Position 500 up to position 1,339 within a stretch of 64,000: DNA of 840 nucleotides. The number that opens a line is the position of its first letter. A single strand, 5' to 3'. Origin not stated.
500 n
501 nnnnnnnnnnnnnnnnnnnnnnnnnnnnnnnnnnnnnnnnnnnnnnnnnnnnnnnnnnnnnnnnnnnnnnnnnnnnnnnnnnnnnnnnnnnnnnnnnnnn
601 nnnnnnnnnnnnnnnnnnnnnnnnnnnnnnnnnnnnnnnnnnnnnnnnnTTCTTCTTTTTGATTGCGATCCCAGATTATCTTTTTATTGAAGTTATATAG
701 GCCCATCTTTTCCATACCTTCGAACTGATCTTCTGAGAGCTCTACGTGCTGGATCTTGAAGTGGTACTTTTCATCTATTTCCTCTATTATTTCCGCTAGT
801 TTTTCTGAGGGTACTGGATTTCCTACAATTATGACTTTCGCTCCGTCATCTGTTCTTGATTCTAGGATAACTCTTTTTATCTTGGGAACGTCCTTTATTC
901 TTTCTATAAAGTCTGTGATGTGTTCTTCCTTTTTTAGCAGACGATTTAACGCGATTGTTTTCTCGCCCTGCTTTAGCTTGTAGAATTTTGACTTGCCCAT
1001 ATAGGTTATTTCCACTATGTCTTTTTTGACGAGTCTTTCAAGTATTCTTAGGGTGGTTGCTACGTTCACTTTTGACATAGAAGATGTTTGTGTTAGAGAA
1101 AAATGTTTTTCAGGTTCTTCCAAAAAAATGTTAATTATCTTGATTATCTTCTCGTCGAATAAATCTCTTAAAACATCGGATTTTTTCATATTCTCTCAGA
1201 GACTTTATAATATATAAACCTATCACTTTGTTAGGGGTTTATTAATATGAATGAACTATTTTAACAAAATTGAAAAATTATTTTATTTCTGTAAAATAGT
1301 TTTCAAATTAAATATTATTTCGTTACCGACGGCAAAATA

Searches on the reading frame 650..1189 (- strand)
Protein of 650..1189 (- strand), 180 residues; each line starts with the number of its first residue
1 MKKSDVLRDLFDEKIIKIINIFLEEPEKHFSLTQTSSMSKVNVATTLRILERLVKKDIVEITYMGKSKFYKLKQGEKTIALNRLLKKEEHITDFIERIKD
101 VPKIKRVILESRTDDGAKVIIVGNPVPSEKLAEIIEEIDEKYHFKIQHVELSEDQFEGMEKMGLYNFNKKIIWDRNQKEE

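Call 90: find_encoding_contigs(protein=window:650-1189:-, flank=10000, max_places=1)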
Protein window:650-1189:- (180 aa): no gene with exactly this product is on record in the collection.
